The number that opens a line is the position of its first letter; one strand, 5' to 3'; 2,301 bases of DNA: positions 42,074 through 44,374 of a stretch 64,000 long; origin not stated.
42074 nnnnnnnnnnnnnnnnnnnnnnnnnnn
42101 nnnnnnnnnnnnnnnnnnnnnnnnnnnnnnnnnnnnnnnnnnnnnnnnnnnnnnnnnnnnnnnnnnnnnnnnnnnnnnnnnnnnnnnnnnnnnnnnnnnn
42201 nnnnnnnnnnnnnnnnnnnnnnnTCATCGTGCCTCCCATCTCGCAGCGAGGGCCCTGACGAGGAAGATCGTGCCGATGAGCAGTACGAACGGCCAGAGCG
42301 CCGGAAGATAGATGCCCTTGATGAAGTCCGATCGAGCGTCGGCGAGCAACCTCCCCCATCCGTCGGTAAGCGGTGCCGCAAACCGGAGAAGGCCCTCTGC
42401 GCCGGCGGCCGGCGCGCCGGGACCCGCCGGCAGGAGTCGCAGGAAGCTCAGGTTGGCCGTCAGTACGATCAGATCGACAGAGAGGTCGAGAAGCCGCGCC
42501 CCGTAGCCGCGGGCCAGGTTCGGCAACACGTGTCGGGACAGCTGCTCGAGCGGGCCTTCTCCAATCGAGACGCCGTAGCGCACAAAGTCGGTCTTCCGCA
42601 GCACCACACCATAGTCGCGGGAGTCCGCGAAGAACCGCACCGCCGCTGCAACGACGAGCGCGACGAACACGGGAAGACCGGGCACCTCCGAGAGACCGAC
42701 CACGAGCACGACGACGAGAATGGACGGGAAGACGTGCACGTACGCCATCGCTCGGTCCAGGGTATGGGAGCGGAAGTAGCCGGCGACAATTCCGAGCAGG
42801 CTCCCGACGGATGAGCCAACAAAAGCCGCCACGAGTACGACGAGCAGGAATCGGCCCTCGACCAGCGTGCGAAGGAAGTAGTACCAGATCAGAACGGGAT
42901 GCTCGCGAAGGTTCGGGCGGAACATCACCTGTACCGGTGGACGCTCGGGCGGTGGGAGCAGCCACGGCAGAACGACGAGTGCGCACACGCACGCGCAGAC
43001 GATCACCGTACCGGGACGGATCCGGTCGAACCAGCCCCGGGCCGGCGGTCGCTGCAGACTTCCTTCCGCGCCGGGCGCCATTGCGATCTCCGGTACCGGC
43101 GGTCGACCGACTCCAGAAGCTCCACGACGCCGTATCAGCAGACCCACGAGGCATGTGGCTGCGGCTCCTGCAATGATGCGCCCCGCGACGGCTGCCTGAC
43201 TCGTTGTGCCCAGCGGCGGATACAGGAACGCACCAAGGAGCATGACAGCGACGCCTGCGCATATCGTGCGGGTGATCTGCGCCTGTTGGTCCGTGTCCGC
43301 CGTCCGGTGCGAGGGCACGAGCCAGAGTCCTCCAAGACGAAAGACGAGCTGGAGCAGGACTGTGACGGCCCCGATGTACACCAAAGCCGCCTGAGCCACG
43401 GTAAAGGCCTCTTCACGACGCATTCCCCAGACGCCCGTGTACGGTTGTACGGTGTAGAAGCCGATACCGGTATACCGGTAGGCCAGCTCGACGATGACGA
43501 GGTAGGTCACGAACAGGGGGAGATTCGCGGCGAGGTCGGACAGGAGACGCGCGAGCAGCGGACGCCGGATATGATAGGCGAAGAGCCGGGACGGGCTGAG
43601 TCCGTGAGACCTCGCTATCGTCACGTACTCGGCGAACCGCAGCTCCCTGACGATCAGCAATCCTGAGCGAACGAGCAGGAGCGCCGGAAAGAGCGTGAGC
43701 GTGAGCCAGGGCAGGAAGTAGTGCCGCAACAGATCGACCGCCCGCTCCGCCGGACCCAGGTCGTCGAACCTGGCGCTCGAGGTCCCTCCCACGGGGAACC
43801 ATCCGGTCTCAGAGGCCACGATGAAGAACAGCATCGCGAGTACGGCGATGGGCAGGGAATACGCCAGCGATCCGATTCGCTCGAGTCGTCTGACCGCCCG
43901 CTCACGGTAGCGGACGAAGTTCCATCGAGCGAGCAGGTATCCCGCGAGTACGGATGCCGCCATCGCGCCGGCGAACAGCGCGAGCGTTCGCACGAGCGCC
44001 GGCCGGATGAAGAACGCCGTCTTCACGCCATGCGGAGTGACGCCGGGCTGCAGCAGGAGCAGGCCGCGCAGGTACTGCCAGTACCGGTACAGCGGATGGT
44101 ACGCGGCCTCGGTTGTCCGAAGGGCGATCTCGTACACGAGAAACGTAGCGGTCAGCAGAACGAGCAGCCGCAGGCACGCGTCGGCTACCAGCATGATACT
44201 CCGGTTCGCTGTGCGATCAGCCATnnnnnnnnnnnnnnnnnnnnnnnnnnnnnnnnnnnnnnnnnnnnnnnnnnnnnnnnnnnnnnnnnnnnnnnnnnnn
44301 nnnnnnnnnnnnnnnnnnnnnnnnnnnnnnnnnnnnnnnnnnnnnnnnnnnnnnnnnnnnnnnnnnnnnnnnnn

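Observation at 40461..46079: Peptide/nickel-type ABC importer with fused permease, fused ATPase, and an unknown membrane-anchored 589-aa protein in place of a binding protein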

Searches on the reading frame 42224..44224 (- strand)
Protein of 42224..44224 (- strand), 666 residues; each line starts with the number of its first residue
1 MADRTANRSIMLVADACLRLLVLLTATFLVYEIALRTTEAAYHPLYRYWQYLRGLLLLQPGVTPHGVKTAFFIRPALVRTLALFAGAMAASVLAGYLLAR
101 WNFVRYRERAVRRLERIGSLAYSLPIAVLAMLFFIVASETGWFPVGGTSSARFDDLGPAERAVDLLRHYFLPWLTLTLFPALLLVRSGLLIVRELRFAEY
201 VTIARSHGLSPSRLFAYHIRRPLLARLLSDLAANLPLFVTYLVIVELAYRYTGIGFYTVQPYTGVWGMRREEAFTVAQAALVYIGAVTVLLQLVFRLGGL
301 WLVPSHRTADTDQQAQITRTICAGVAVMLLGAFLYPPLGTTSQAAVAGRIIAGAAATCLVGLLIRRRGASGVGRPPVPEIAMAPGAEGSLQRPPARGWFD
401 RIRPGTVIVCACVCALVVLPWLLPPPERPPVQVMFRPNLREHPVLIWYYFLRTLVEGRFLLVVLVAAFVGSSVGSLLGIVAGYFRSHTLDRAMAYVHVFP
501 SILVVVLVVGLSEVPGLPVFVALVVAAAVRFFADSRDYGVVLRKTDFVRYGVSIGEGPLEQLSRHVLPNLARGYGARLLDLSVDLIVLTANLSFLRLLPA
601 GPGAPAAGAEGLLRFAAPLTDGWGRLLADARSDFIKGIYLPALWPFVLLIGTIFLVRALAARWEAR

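Call 4: search_protein_families(library=pfam, proteins=[window:42224-44224:-], max_evalue=0.1)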
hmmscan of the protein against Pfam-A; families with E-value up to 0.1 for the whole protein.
window:42224-44224:- (666 aa): 1 family
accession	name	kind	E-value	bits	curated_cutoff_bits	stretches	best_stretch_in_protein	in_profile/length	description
PF00528.27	BPD_transp_1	-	8e-16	58.7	26.4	2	92-291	2-172/184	Binding-protein-dependent transport system inner membrane component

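Call 5: search_protein_families(library=ncbifam, proteins=[window:42224-44224:-], max_evalue=0.01)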
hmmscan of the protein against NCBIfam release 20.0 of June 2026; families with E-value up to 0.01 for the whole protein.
window:42224-44224:- (666 aa): 16 families
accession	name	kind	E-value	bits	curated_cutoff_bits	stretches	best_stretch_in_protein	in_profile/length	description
NF045476.1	Opp4C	equivalog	4.3e-15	55.7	350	1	450-596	69-220/278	oligopeptide ABC transporter permease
NF045473.1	Opp1C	equivalog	3.4e-13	49.6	350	1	460-597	71-211/267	nickel/cobalt ABC transporter permease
NF045470.1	Opp2B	equivalog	3e-12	46.3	350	1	46-306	59-299/300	nickel ABC transporter permease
NF045472.1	Opp4B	equivalog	1.5e-11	44.1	450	1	115-261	134-280/319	oligopeptide ABC transporter permease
TIGR02790.1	nickel_nikC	equivalog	1.9e-10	40.8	358.45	1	460-597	69-205/258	nickel ABC transporter permease subunit NikC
NF045474.1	Opp2C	equivalog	8.1e-10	38.7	300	1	460-602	43-187/236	nickel transporter permease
NF047573.1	opine_perm_CntC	exception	4.4e-09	36.1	440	1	460-570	75-188/271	staphylopine uptake ABC transporter permease subunit CntC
NF011662.0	PRK15082.1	equivalog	6.4e-09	35.6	484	1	451-646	94-275/303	glutathione ABC transporter permease GsiD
NF011712.0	PRK15133.1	subfamily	2.5e-08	33.3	445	1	123-258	182-318/364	microcin C ABC transporter permease YejB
NF011690.0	PRK15110.1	equivalog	3.2e-08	33.4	432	1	22-294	15-301/321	putrescine export ABC transporter permease SapB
NF007376.0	PRK09881.1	equivalog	8.4e-08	31.5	434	1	460-602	101-242/298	D,D-dipeptide ABC transporter permease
NF045469.1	Opp1B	equivalog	2.5e-07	30.5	380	1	46-304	67-304/307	nickel/cobalt ABC transporter permease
NF045475.1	Opp3C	equivalog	1.6e-05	24.2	450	1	460-571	131-245/328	oligopeptide ABC transporter permease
TIGR02789.1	nickel_nikB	equivalog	0.00014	21.4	447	1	76-308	97-308/314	nickel ABC transporter permease subunit NikB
NF007738.0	PRK10417.1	equivalog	0.00016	21.3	335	0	191-290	156-250/277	nickel ABC transporter permease subunit NikC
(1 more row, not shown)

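Call 13: find_homologous_proteins(query=window:42224-44224:-, max_evalue=1e-10)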
Query window:42224-44224:- (666 aa): 5 proteins with E <= 1e-10 among 8000 candidates.
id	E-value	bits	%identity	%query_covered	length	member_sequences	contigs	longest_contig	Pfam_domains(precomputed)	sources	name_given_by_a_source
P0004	0.0e+0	1450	100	100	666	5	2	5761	PF00528.28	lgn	-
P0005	6.6e-251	853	71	50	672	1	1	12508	PF00528.28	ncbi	-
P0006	8.5e-215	733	53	99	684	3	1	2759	PF00528.28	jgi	jgi:ABC-type dipeptide/oligopeptide/nickel transport system permease component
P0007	4.1e-175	602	48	96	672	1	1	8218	PF00528.28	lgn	-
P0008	2.5e-133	464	42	96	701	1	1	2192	PF00528.28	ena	-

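Call 15: find_encoding_contigs(protein=P0007, flank=10000, max_places=3)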
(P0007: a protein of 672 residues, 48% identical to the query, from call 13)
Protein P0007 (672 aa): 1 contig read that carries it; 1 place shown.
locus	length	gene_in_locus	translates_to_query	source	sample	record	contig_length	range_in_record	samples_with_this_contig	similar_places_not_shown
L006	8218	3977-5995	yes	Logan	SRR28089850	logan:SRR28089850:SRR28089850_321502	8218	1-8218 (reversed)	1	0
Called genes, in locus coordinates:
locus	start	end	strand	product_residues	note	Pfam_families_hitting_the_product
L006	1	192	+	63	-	?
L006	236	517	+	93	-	-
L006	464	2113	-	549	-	PF01343:Peptidase_S49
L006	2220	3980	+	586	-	PF00005:ABC_tran, PF01078:Mg_chelatase (faint), PF02463:SMC_N (faint), PF13191:AAA_16 (faint), PF13304:AAA_21 (faint), PF13401:AAA_22 (faint), PF08352:oligo_HPY, PF00005:ABC_tran, +2 more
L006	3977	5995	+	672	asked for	PF00528:BPD_transp_1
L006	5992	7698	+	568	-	-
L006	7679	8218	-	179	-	?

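Call 16: find_encoding_contigs(protein=P0006, flank=10000, max_places=3)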
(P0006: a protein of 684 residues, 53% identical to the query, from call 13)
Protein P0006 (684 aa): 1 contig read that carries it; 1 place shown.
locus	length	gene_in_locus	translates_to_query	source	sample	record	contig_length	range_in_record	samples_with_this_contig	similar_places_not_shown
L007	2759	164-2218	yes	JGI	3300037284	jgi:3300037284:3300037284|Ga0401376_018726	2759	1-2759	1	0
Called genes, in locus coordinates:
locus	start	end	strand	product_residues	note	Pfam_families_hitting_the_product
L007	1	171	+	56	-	?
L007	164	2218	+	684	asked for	PF00528:BPD_transp_1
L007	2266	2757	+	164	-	?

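Call 17: find_encoding_contigs(protein=P0008, flank=10000, max_places=3)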
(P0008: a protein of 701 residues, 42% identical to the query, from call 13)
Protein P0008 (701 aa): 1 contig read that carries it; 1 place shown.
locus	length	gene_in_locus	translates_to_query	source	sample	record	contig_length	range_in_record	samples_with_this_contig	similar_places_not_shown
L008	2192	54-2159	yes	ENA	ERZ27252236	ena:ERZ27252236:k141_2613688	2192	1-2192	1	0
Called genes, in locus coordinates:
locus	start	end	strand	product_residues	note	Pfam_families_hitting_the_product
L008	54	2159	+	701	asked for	PF00528:BPD_transp_1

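Call 28: search_protein_families(library=pfam, proteins=[L006:3977-5995:+], max_evalue=0.01)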
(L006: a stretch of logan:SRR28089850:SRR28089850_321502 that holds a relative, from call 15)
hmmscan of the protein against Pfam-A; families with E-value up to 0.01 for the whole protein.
L006:3977-5995:+ (672 aa): 1 family
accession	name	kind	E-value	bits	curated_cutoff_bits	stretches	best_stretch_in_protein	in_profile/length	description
PF00528.27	BPD_transp_1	-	1.1e-17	64.8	26.4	2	106-294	13-175/184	Binding-protein-dependent transport system inner membrane component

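Call 41: find_related_loci(query=A3, collection=genome_contigs, flank=6000)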
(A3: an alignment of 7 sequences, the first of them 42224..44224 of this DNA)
Query A3 (666 aa) in genome_contigs; peptide patterns used: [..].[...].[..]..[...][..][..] (x = any residue, [..] = any of these).
13 stretches matched a pattern; 3 encode a relative of the query (tblastn E <= 1e-3); 3 distinct loci.
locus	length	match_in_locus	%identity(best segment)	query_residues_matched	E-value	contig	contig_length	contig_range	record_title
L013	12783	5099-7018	31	12-660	1e-66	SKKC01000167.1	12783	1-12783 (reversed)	MAG: Spirochaetales bacterium isolate CSSed162cmA_133 CSSed16-2cmA-15247, whole genome shotgun sequence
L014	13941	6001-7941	31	19-666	5e-55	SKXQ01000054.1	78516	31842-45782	MAG: Spirochaetaceae bacterium isolate CSSed162cmB_249 CSSed16-2cmB-146, whole genome shotgun sequence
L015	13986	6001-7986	30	4-666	1e-54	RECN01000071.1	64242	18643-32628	MAG: Spirochaetaceae bacterium isolate DLM2.Bin42 NODE_331_length_64242_cov_11.1631, whole genome shotgun sequence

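Call 71: search_protein_families(library=pfam, proteins=[L013:2217-3476:+, L013:1382-2344:-, L013:299-1021:+, L013:9208-10383:+, L013:10598-12730:-, L013:9631-10476:-, L015:4345-5142:+], max_evalue=0.0001)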
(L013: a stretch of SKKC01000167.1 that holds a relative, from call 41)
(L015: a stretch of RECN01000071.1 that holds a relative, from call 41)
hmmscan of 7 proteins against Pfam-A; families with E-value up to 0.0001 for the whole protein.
L013:2217-3476:+ (419 aa): 1 family
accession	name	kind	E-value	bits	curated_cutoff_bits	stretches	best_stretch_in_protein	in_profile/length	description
PF00266.25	Aminotran_5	-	2.4e-36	125.9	21.5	1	64-405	3-369/371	Aminotransferase class-V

L013:1382-2344:- (320 aa): 3 families
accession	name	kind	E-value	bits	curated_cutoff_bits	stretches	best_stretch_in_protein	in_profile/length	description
PF12146.15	Hydrolase_4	-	7.7e-44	150.2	27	1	28-293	2-239/239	Serine aminopeptidase, S33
PF00561.26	Abhydrolase_1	-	9.7e-14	52.1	25.8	1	33-124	3-85/245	alpha/beta hydrolase fold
PF12697.13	Abhydrolase_6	-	3.1e-12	48.1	26.3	1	36-286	4-204/217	Alpha/beta hydrolase family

L013:299-1021:+ (240 aa): 6 families
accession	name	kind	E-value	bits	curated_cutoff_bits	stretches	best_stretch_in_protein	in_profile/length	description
PF12697.13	Abhydrolase_6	-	7.1e-18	66.5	26.3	1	9-219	1-206/217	Alpha/beta hydrolase family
PF00561.26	Abhydrolase_1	-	1.6e-12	48.1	25.8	1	8-118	2-123/245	alpha/beta hydrolase fold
PF12146.15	Hydrolase_4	-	4.3e-10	39.7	27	1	52-216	64-232/239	Serine aminopeptidase, S33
PF06821.19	Ser_hydrolase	-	2.4e-09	37.8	22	1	54-209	43-149/172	Serine hydrolase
PF07819.20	PGAP1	-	1.3e-06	28.8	24.3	1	59-102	84-129/233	PGAP1-like alpha/beta domain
PF00975.26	Thioesterase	-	2.1e-05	25.3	26.4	1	43-103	45-105/226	Thioesterase domain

L013:9208-10383:+ (391 aa): 1 family
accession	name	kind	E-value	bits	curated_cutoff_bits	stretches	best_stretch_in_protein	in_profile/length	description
PF00359.27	PTS_EIIA_2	-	4.6e-18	66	27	1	23-157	2-142/144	Phosphoenolpyruvate-dependent sugar phosphotransferase system, EIIA 2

L013:10598-12730:- (710 aa): 3 families
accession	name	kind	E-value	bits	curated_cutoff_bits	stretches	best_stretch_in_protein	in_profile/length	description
PF00027.35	cNMP_binding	-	7.7e-30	103.2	27.5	2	446-526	2-86/89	Cyclic nucleotide-binding domain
PF12706.13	Lactamase_B_2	-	3.4e-07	30.5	27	1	208-316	28-144/200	Beta-lactamase superfamily domain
PF00753.33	Lactamase_B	-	8e-07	29.6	22.7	1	178-311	7-146/196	Metallo-beta-lactamase superfamily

L013:9631-10476:- (281 aa): 0 families

L015:4345-5142:+ (266 aa): 4 families
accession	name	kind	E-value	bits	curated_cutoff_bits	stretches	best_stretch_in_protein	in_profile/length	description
PF00005.33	ABC_tran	-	2e-25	90.4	25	1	25-181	2-137/137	ABC transporter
PF13304.12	AAA_21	-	3e-06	28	27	0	113-216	183-303/304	AAA domain, putative AbiEii toxin, Type IV TA system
PF08352.17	oligo_HPY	-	1.1e-05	26.1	27.1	1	232-264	1-33/65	Oligopeptide/dipeptide transporter, C-terminal region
PF13401.12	AAA_22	-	4.9e-05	24.1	27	0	39-209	10-121/130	AAA domain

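Call 72: predict_structure(alignment_id=A5)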
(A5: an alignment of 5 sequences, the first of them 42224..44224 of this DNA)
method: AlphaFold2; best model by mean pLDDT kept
length: 666 residues; sequences in the alignment: 5
mean_pLDDT: 53.0   pTM: 0.49
mean pLDDT of the five models: 53.0, 51.8, 49.5, 49.0, 47.9
residues with pLDDT >= 90: 0; 70-90: 117; 50-70: 213; < 50: 336
segments of 3 or more residues with pLDDT < 50: 34-42, 58-60, 62-74, 120-128, 135-153, 248-279, 306-374, 376-412, 415-447, 449-459, 498-516, 580-646, 660-666
pLDDT, mean of each block of 10 residues (from residue 1): 54 64 58 46 54 54 45 53 74 85 75 59 46 47 34 51 61 69 80 79 80 84 82 67 55 30 33 46 58 67 48 45 44 35 39 39 31 32 31 35 43 47 44 36 44 46 60 72 70 54 41 45 62 71 70 75 70 56 46 36 33 34 36 40 46 52 43
secondary structure, 60 per line:
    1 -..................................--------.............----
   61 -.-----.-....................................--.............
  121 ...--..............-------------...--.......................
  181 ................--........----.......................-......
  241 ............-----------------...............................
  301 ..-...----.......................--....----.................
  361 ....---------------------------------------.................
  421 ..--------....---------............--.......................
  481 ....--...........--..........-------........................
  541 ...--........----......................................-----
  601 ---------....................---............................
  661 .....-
elements in order (helices of 4 or more, strands of 3 or more residues): H2-35 H44-56 H70-105 H108-123 H126-139 H158-196 H199-206 H211-233 H235-252 H270-302 H311-333 H336-339 H344-364 H404-422 H431-434 H444-455 H458-484 H487-497 H500-509 H517-543 H546-553 H558-595 H610-629 H633-665

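Call 73: find_related_loci(query=A3, collection=metagenome_contigs, flank=8000)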
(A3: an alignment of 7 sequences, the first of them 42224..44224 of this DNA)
Query A3 (666 aa) in metagenome_contigs; peptide patterns used: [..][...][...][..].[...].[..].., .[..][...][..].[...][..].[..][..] (x = any residue, [..] = any of these).
221 stretches matched a pattern; 2 encode a relative of the query (tblastn E <= 1e-3); 2 distinct loci.
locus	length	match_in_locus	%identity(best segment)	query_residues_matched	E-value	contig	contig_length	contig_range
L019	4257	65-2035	41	11-664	2e-128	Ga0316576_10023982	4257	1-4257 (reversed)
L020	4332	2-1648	28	124-662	5e-48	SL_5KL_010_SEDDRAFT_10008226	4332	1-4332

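Call 78: search_protein_families(library=pfam, proteins=[window:42224-44224:-, P0007, L014:5923-7953:+], max_evalue=1)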
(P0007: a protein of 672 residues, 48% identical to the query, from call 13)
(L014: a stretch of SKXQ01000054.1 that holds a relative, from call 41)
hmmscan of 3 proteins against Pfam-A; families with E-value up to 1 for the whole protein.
window:42224-44224:- (666 aa): 1 family
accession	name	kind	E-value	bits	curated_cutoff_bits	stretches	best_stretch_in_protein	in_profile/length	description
PF00528.27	BPD_transp_1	-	8e-16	58.7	26.4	2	92-291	2-172/184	Binding-protein-dependent transport system inner membrane component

P0007 (672 aa): 1 family
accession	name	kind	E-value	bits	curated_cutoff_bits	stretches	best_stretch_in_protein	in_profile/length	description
PF00528.27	BPD_transp_1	-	1.1e-17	64.8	26.4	2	106-294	13-175/184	Binding-protein-dependent transport system inner membrane component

L014:5923-7953:+ (676 aa): 1 family
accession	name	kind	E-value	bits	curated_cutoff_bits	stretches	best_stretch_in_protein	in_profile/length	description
PF00528.27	BPD_transp_1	-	3.9e-23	82.6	26.4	2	104-307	6-178/184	Binding-protein-dependent transport system inner membrane component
